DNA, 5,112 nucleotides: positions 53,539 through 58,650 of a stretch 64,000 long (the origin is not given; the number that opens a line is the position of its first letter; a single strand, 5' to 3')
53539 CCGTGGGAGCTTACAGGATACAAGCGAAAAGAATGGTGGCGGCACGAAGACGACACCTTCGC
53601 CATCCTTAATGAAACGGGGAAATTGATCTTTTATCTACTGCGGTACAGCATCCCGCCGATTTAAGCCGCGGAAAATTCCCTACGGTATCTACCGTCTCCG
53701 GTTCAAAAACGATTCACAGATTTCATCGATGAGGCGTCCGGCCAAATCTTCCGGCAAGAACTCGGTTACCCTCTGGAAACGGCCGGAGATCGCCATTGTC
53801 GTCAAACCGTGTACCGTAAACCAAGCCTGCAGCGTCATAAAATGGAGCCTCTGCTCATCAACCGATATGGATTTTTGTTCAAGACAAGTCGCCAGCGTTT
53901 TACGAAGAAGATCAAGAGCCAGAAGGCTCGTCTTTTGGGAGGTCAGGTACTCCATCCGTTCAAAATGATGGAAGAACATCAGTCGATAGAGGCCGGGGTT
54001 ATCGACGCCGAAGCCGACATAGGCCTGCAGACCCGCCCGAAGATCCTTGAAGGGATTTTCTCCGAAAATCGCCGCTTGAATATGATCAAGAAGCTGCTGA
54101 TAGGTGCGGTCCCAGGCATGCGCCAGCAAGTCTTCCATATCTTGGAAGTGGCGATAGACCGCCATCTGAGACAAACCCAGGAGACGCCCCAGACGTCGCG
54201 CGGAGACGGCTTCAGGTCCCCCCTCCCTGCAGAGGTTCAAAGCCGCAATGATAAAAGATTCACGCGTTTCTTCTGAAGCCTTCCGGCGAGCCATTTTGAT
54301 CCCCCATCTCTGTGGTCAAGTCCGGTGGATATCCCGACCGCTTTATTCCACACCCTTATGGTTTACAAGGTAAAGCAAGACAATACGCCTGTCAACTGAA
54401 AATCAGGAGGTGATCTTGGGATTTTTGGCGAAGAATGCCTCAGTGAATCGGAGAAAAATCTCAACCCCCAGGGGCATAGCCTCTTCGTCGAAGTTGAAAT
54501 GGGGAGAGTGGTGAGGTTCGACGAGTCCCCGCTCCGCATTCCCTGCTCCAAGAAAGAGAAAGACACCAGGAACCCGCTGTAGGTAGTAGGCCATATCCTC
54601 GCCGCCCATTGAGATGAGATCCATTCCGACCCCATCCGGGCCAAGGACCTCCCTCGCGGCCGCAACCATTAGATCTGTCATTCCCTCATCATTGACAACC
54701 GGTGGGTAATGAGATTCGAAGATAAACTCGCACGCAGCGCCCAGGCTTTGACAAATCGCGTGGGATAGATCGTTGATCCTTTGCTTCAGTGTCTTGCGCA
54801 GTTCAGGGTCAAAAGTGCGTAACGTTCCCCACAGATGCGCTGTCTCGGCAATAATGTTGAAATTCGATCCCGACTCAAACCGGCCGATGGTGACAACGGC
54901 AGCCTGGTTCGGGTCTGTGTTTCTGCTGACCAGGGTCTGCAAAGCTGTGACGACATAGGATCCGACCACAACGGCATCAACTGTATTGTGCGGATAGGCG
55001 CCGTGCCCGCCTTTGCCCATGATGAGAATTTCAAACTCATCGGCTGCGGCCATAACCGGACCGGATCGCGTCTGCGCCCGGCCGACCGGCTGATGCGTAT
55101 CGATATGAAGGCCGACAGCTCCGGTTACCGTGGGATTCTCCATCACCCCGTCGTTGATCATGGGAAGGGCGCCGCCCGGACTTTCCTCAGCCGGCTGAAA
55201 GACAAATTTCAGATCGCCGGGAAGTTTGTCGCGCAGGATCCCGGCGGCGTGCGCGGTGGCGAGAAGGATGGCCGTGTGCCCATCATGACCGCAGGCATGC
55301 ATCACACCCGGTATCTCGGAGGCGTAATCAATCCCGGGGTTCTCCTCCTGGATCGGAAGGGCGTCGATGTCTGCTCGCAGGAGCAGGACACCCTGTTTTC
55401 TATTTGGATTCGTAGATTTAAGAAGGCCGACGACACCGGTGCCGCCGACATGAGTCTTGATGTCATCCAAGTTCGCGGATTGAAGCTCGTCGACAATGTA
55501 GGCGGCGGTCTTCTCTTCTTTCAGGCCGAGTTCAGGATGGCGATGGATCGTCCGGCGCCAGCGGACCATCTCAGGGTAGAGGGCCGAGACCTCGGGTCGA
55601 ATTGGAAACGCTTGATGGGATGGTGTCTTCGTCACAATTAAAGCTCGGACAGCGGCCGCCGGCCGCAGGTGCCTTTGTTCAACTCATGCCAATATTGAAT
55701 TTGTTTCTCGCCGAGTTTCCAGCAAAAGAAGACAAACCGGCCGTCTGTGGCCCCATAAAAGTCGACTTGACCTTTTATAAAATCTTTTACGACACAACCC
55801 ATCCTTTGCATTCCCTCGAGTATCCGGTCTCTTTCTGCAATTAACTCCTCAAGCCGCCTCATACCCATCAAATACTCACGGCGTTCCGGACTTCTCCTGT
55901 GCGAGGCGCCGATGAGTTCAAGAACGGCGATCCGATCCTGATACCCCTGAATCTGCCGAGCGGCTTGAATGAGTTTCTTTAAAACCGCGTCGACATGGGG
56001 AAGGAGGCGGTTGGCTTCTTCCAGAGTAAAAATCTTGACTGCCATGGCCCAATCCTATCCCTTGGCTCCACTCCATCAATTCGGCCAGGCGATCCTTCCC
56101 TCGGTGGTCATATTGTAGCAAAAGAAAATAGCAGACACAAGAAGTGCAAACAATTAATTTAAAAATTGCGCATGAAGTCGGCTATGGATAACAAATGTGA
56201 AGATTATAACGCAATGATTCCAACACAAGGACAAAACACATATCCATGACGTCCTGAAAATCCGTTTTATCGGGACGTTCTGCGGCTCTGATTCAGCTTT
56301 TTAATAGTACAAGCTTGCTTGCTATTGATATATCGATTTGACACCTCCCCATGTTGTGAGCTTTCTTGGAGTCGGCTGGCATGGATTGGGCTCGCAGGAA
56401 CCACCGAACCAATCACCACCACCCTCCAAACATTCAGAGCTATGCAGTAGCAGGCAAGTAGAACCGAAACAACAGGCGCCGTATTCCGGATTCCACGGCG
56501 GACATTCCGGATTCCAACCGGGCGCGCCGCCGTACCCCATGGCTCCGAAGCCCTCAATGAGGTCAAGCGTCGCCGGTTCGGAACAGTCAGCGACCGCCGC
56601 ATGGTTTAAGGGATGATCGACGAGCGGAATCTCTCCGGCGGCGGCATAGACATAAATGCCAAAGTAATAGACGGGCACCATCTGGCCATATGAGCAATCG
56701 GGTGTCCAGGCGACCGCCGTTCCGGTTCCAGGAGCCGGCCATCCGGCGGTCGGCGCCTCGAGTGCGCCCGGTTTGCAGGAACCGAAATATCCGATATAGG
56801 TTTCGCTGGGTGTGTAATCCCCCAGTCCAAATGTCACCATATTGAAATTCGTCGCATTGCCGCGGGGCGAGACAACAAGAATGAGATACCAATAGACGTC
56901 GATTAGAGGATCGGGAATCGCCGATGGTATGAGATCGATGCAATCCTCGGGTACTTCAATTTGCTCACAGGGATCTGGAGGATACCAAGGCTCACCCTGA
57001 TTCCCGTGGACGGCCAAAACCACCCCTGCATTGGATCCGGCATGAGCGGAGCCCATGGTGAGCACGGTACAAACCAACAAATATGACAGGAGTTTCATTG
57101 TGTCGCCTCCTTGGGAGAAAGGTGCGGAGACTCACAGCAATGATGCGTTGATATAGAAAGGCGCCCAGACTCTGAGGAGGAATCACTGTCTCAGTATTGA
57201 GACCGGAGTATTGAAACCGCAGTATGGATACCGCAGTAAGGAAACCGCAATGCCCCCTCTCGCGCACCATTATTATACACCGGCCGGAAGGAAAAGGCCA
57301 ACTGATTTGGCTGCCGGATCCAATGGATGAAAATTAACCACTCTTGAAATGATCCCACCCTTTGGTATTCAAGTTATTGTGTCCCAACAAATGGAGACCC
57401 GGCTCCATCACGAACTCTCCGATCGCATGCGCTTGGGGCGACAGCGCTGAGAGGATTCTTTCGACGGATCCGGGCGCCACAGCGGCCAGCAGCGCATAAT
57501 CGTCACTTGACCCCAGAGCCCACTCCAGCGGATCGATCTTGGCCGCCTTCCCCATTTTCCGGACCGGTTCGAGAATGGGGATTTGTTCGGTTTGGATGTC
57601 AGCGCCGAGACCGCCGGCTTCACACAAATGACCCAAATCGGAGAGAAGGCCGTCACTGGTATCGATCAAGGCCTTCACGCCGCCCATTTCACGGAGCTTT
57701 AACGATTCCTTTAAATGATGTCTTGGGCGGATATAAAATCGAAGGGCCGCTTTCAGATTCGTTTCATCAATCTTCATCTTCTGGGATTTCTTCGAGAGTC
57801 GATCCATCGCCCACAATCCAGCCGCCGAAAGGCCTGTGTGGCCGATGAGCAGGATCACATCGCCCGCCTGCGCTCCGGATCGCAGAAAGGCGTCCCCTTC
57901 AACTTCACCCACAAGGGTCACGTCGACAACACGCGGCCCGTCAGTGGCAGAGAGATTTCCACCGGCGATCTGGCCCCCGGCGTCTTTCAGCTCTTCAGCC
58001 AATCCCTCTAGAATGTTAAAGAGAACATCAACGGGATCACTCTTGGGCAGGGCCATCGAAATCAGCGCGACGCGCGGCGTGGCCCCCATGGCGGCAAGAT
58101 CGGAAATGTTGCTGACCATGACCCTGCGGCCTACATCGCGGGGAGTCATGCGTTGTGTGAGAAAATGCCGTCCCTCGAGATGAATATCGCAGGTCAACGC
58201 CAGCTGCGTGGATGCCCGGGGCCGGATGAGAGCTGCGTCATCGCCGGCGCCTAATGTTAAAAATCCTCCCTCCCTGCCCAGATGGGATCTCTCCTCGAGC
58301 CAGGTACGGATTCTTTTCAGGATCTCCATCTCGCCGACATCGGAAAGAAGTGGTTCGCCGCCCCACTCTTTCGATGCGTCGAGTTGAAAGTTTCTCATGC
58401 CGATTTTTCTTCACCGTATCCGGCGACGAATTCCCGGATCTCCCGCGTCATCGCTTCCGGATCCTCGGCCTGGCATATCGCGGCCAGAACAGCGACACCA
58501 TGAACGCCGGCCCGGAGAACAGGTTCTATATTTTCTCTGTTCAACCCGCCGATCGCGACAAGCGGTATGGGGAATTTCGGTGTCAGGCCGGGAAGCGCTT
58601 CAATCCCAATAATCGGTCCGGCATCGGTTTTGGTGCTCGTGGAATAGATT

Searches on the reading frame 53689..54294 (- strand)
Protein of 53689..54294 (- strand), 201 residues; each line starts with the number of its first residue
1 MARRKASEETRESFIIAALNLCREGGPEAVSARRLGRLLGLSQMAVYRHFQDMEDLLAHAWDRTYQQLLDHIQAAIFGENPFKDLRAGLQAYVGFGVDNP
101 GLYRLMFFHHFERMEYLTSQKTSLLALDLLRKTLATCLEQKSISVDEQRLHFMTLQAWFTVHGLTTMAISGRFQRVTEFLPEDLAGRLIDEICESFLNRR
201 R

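Call 45: search_protein_families(library=pfam, proteins=[window:53689-54294:-], max_evalue=0.01)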
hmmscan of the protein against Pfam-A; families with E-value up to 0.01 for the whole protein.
window:53689-54294:- (201 aa): 2 families
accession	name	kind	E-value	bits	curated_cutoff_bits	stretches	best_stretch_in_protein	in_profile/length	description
PF13305.11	TetR_C_33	-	6.7e-13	49.6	26.8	1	85-191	1-102/103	Tetracyclin repressor-like, C-terminal domain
PF00440.29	TetR_N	-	6.7e-09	35.8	24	1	17-59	4-46/47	Bacterial regulatory proteins, tetR family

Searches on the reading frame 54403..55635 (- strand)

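Call 8: search_protein_families(library=pfam, proteins=[window:54403-55635:-], max_evalue=0.01)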
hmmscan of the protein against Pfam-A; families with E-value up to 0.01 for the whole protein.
window:54403-55635:- (410 aa): 2 families
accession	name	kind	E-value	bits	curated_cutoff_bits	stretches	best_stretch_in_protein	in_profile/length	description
PF01546.33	Peptidase_M20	-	6.6e-45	154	24.6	1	85-399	1-205/206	Peptidase family M20/M25/M40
PF07687.19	M20_dimer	-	2e-09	37.8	21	1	201-290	9-98/107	Peptidase dimerisation domain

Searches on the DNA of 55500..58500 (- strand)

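Call 6: search_rna_families(source=window, start=55500, end=58500, threshold=evalue, max_evalue=10)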
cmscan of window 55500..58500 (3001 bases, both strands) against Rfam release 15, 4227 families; matches with E-value up to 10: 2.
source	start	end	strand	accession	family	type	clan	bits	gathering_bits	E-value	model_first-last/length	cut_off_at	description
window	57749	57814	-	RF01121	sR38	Gene; snRNA; snoRNA; CD-box;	-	14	50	4.7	1-59/59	no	Small nucleolar RNA sR38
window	57304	57352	+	RF01977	HOTAIRM1_3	Gene; lncRNA;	-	13.2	37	6.7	1-59/59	no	HOX antisense intergenic RNA myeloid 1 conserved region 3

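Call 62: search_dna_similar(query=window:57099-57333:-, collection=plasmids, mode=distant, max_evalue=1, max_rows=10)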
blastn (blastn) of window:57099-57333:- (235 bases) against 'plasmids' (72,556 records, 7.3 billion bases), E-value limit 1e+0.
No match.

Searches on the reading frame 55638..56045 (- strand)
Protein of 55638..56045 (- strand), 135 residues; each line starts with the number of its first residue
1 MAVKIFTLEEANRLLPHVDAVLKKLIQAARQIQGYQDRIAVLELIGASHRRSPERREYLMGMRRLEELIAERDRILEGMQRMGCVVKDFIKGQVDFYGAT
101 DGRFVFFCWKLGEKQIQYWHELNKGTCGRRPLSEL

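Call 8: search_protein_families(library=pfam, proteins=[window:55638-56045:-], max_evalue=0.01)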
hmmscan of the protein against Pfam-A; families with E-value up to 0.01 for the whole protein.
window:55638-56045:- (135 aa): 1 family
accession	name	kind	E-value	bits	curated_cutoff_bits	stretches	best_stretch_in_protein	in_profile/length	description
PF09969.14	DUF2203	-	1.5e-31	110.1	24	1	4-132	1-122/122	Uncharacterized conserved protein (DUF2203)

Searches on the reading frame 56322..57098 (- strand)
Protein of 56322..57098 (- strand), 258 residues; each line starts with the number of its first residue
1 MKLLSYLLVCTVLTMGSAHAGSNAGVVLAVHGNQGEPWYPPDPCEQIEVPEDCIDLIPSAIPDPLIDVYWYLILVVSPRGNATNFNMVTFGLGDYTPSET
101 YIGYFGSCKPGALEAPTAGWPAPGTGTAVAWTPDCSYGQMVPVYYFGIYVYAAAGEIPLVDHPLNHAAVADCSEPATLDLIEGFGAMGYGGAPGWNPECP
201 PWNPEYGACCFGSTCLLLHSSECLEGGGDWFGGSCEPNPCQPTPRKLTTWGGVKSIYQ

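Call 8: search_protein_families(library=pfam, proteins=[window:56322-57098:-], max_evalue=0.01)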
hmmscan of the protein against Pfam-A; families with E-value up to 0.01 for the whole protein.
window:56322-57098:- (258 aa): 0 families

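Call 10: find_encoding_contigs(protein=window:56322-57098:-, flank=3000, max_places=10)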
Protein window:56322-57098:- (258 aa): 4 contigs read that carry it; 3 places shown.
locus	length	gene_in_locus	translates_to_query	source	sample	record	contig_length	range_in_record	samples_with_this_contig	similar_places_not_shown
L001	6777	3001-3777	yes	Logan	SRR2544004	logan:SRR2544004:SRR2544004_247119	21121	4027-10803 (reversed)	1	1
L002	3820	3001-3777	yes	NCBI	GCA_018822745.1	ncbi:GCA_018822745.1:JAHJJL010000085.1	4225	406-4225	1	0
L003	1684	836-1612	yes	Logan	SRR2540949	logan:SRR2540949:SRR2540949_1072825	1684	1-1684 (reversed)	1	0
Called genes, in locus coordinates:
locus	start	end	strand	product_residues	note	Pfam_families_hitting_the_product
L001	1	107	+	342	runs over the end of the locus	PF13415:Beta-prop_FBX42 (faint), PF24996:NANM (faint), PF07646:Kelch_2 (faint), PF24681:Kelch_KLHDC2_KLHL20_DRC7, PF25210:Kelch_FKB95, PF13964:Beta-prop_Calicin, PF24681:Kelch_KLHDC2_KLHL20_DRC7, PF01344:Kelch_1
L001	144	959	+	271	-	PF01256:Carb_kinase, PF08543:Phos_pyr_kin, PF00294:PfkB (weak)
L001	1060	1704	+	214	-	PF02581:TMP-TENI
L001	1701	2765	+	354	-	PF00586:AIRS, PF02769:AIRS_C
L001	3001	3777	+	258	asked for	-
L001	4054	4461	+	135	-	PF09969:DUF2203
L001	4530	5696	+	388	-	PF01546:Peptidase_M20, PF07687:M20_dimer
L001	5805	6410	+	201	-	PF00440:TetR_N, PF13305:TetR_C_33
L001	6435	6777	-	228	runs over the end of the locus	PF02698:DUF218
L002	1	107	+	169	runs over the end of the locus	PF13415:Beta-prop_FBX42 (faint), PF13964:Beta-prop_Calicin, PF24681:Kelch_KLHDC2_KLHL20_DRC7, PF25210:Kelch_FKB95 (weak), PF24996:NANM (faint), PF01344:Kelch_1, PF07646:Kelch_2 (faint)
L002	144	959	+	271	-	PF01256:Carb_kinase, PF08543:Phos_pyr_kin, PF00294:PfkB (weak)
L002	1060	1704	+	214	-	PF02581:TMP-TENI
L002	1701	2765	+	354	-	PF00586:AIRS, PF02769:AIRS_C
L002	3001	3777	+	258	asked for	-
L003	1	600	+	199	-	?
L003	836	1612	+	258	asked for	-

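Call 13: find_homologous_proteins(query=window:56322-57098:-, max_evalue=0.001)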
Query window:56322-57098:- (258 aa): 13 proteins with E <= 0.001 among 967 candidates.
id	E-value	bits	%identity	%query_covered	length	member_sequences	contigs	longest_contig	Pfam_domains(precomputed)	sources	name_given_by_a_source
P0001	4.4e-180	615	100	100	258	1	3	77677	-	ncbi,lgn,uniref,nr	ncbi:MAG: hypothetical protein KJ970_05915 [Candidatus Eisenbacteria bacterium]|uniref:C3H1-type dom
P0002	4.0e-76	274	52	100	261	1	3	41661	-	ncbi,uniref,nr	ncbi:MAG: hypothetical protein KJ970_07365 [Candidatus Eisenbacteria bacterium]|uniref:Uncharacteriz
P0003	5.9e-50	188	46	67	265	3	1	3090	-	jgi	jgi:hypothetical protein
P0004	3.6e-35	140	37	100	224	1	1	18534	-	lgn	-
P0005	3.0e-30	124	33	69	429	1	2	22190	-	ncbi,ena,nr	ncbi:MAG: hypothetical protein KAY24_01560 [Candidatus Eisenbacteria sp.]|nr:hypothetical protein [C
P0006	3.4e-27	113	48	24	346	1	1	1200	-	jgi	jgi:hypothetical protein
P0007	6.9e-23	99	30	100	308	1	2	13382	-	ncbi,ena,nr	ncbi:MAG: hypothetical protein KAY24_11810 [Candidatus Eisenbacteria sp.]|nr:hypothetical protein [C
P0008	1.5e-18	85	37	67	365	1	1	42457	-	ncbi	-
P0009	2.3e-17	81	38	69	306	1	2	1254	-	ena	-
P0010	2.9e-16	78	32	66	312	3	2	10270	-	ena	-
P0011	2.7e-12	65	28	99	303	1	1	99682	-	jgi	jgi:hypothetical protein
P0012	2.7e-12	65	34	82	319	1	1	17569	-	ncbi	ncbi:MAG: hypothetical protein V1774_08465 [Candidatus Eisenbacteria bacterium]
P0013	8.0e-5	40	38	24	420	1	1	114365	-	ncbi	-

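Call 14: find_related_loci(query=window:56322-57098:-, collection=genome_contigs, flank=4000)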
Query window:56322-57098:- (258 aa) in genome_contigs; peptide patterns used: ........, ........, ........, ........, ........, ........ (x = any residue, [..] = any of these).
34 stretches matched a pattern, but none encodes a relative of the query by tblastn (E <= 1e-3).

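Call 15: find_encoding_contigs(protein=P0002, flank=3000, max_places=4)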
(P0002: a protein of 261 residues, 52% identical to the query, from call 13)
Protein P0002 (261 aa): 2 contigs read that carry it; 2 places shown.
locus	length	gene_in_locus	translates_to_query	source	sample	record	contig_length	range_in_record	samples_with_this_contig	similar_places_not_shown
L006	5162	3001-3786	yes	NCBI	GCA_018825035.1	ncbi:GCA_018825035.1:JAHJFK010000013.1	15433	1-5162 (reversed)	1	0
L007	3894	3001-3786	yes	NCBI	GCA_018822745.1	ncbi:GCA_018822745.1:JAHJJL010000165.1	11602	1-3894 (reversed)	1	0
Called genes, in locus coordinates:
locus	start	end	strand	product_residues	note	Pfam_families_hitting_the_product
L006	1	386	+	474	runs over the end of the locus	PF00072:Response_reg, PF00158:Sigma54_activat, PF14532:Sigma54_activ_2, PF07728:AAA_5 (weak), PF25601:AAA_lid_14, PF02954:HTH_8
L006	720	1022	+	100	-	PF00166:Cpn10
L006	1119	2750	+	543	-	PF00118:Cpn60_TCP1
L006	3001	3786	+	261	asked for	-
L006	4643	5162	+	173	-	PF05762:VWA_CoxE (weak), PF00092:VWA, PF13519:VWA_2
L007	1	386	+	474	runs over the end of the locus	PF00072:Response_reg, PF00158:Sigma54_activat, PF14532:Sigma54_activ_2, PF07728:AAA_5 (weak), PF25601:AAA_lid_14, PF02954:HTH_8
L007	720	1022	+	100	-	PF00166:Cpn10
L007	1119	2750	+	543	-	PF00118:Cpn60_TCP1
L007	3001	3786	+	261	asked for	-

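Call 16: find_encoding_contigs(protein=P0004, flank=3000, max_places=4)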
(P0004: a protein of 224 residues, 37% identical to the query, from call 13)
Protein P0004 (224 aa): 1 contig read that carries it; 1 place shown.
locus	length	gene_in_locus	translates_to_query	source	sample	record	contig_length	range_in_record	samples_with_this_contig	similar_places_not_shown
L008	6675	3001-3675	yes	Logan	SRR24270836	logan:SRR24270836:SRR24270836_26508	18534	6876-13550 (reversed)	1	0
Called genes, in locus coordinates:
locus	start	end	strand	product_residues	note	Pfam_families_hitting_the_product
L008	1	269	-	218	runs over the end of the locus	PF09704:Cas_Cas5d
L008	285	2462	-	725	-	PF01966:HD (faint), PF00270:DEAD, PF04851:ResIII, PF22590:Cas3-like_C_2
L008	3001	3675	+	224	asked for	-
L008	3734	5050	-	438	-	PF09594:GT87 (faint)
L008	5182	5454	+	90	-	PF02597:ThiS (weak)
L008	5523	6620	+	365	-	PF02012:BNR (faint), PF15902:Sortilin-Vps10 (weak)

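Call 17: find_encoding_contigs(protein=P0003, flank=3000, max_places=4)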
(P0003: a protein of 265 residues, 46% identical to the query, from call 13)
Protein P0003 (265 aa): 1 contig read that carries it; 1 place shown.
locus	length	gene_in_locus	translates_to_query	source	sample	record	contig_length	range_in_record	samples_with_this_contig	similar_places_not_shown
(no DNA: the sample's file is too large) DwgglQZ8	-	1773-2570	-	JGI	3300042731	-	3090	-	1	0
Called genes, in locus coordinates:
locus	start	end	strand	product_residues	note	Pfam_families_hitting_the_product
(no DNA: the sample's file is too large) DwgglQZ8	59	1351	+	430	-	PF13860:FlgD_ig (weak)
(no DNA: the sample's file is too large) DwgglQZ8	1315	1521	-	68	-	-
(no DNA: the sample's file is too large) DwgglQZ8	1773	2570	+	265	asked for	-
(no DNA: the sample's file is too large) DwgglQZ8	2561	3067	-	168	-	PF13183:Fer4_8 (faint), PF13187:Fer4_9 (faint), PF00037:Fer4 (faint), PF13237:Fer4_10 (faint), PF12838:Fer4_7, PF13484:Fer4_16 (faint)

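Call 60: search_protein_families(library=ncbifam, proteins=[window:56322-57098:-], max_evalue=1)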
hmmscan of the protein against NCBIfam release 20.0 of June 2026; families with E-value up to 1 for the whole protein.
window:56322-57098:- (258 aa): 0 families

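Call 86: predict_structure(alignment_id=A4)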
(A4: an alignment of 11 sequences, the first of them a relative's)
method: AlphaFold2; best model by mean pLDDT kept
length: 258 residues; sequences in the alignment: 11
mean_pLDDT: 49.8   pTM: 0.48
mean pLDDT of the five models: 49.8, 39.3, 37.4, 36.6, 34.7
residues with pLDDT >= 90: 0; 70-90: 23; 50-70: 111; < 50: 124
segments of 3 or more residues with pLDDT < 50: 13-27, 31-48, 56-65, 81-84, 159-202, 233-258
pLDDT, mean of each block of 10 residues (from residue 1): 68 39 43 40 41 49 49 56 56 66 69 63 67 54 67 53 42 37 26 33 53 58 72 42 25 22
secondary structure, 60 per line:
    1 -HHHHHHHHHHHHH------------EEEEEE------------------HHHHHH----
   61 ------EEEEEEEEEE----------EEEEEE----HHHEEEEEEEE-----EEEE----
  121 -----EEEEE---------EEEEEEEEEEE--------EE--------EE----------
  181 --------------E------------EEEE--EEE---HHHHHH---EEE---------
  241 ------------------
elements in order: H2-14 E27-32 H51-56 E67-76 E87-92 E100-107 E113-116 E126-130 E140-150 E208-211 E214-216 H220-225 E229-231

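Call 89: find_encoding_contigs(protein=P0005, flank=1500, max_places=1)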
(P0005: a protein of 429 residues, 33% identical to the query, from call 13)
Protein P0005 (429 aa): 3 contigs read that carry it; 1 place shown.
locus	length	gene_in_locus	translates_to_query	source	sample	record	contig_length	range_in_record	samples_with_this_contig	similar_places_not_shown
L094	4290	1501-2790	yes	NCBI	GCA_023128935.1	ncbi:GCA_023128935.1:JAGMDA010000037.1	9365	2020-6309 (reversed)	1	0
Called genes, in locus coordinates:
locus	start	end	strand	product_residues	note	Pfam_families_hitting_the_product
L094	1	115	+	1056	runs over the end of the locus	PF08126:Propeptide_C25, PF01364:Peptidase_C25, PF03785:Peptidase_C25_C (weak), PF13229:Beta_helix, PF13860:FlgD_ig (weak)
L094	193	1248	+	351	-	PF02415:Chlam_PMP (faint)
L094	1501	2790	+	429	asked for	-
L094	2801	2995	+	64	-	PF05717:TnpB_IS66 (weak)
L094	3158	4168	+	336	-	PF16811:TAtT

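Call 90: find_encoding_contigs(protein=P0007, flank=1500, max_places=1)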
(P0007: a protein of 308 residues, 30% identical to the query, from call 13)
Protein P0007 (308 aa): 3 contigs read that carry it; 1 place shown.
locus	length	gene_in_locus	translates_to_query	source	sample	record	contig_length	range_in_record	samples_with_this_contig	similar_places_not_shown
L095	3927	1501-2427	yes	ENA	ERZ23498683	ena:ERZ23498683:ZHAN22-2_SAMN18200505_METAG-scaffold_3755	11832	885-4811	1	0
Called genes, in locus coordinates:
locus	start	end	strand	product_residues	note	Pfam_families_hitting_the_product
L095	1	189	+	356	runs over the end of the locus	?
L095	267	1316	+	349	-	PF22842:Pel9A-like_beta_helix (weak)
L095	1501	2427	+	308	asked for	-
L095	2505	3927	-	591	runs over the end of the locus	PF02563:Poly_export, PF10531:SLBB (weak), PF22461:SLBB_2 (weak), PF10531:SLBB (weak)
